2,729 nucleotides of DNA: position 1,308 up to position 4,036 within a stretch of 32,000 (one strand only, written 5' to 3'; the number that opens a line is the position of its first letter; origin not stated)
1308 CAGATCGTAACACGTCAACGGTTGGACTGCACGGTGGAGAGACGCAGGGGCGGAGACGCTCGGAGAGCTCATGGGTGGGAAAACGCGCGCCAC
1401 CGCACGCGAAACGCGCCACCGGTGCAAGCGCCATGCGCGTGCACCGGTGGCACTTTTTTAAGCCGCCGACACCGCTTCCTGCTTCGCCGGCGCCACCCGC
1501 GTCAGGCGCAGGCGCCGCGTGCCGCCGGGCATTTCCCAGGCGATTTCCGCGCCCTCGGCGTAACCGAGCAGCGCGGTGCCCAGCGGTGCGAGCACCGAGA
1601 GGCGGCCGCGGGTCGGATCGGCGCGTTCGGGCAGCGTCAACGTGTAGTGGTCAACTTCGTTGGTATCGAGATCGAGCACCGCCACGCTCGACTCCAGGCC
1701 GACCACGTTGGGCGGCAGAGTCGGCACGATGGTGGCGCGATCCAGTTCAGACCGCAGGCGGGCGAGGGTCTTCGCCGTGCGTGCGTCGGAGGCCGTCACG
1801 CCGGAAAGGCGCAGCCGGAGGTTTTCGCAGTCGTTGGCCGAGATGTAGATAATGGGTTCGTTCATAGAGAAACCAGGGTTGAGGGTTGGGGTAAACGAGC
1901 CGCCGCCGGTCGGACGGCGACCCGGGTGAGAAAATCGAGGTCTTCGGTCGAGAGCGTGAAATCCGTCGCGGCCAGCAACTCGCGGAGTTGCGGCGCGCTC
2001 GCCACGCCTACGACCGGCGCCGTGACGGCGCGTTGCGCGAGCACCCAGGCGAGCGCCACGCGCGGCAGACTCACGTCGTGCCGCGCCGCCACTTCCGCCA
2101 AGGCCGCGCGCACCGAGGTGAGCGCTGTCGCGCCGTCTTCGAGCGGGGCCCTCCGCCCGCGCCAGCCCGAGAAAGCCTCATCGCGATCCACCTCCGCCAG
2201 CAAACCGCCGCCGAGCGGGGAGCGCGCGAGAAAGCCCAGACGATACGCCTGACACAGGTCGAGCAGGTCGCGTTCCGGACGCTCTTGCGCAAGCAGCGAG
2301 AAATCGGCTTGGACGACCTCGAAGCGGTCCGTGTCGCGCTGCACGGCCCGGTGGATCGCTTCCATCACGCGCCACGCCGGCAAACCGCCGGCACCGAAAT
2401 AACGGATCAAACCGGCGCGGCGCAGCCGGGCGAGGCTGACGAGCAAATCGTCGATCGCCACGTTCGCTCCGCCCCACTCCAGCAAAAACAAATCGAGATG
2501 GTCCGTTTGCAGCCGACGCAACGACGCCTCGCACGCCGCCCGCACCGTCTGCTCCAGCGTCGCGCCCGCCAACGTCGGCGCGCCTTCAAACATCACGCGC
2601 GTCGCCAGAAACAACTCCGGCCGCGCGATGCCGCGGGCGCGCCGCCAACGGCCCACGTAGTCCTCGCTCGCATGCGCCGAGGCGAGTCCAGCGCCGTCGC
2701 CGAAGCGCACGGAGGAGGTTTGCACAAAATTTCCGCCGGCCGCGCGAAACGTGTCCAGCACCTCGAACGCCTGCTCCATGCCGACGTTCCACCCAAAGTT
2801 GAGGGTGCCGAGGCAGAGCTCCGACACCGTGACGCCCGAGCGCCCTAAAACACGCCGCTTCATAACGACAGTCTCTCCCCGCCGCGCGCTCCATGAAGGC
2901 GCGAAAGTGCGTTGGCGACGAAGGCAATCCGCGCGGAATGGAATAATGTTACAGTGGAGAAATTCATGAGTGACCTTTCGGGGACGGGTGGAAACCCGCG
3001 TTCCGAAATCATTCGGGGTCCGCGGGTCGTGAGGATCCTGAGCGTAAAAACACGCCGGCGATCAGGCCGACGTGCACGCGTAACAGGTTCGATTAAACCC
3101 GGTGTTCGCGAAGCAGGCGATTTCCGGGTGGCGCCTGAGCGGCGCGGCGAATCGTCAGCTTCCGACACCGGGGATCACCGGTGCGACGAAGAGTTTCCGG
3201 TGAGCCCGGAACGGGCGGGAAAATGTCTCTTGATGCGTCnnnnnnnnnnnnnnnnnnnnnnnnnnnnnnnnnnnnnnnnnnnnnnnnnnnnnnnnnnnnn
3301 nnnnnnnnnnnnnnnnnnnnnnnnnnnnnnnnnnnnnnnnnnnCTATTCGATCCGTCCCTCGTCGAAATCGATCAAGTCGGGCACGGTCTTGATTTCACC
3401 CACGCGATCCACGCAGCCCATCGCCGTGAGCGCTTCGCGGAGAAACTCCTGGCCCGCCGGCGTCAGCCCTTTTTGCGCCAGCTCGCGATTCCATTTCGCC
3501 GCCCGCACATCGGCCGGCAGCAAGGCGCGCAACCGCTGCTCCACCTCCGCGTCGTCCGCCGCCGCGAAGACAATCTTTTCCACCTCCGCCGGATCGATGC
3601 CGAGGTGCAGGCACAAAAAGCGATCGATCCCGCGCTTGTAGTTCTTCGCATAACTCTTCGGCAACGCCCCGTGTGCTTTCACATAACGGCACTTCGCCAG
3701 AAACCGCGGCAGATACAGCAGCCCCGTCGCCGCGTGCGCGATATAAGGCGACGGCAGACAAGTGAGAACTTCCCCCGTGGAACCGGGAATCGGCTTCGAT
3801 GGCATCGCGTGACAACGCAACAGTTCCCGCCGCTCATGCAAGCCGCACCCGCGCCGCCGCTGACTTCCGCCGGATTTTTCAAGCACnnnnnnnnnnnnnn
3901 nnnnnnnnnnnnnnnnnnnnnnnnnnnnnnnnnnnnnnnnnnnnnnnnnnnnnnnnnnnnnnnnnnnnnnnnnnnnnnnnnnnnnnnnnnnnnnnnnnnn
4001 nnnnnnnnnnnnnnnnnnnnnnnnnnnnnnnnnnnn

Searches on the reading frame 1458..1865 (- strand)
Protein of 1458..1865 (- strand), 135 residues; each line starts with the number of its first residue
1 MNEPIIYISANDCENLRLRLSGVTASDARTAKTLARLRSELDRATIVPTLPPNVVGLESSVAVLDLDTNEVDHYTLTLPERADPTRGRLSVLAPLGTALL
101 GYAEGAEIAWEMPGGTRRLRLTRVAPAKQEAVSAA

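Call 92: search_protein_families(library=pfam, proteins=[window:1458-1865:-], max_evalue=0.001)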
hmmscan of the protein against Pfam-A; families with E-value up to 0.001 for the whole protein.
window:1458-1865:- (135 aa): 2 families
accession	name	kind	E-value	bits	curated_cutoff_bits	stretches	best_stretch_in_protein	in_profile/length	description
PF01272.25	GreA_GreB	-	6.4e-17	61.8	26.9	1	52-124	3-75/77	Transcription elongation factor, GreA/GreB, C-term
PF14760.11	Rnk_N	-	6.8e-05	23.7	23.7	1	6-47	3-41/41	Rnk N-terminus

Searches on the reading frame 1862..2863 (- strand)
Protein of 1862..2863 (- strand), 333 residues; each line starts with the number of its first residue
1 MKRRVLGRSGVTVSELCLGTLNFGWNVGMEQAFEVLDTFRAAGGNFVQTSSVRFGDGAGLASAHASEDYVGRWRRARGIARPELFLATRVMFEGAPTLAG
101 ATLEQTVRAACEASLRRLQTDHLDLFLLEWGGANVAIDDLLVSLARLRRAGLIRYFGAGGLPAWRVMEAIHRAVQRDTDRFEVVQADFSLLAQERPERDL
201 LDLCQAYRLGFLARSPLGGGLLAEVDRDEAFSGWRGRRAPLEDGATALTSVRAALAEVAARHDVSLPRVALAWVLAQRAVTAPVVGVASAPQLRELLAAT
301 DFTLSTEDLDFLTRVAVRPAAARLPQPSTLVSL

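Call 8: search_protein_families(library=pfam, proteins=[window:1862-2863:-], max_evalue=0.001)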
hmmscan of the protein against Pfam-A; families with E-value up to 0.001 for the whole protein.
window:1862-2863:- (333 aa): 1 family
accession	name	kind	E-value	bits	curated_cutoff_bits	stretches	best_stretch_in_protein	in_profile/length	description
PF00248.27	Aldo_ket_red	-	2.5e-48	165.1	24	1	15-312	1-286/291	Aldo/keto reductase family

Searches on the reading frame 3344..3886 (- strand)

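Call 92: search_protein_families(library=pfam, proteins=[window:3344-3886:-], max_evalue=0.001)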
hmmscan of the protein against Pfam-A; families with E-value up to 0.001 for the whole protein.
window:3344-3886:- (180 aa): 1 family
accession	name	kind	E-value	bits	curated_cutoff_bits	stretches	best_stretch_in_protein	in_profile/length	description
PF16798.10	DUF5069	-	4.8e-13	49.9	27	1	54-178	12-133/133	Domain of unknown function (DUF5069)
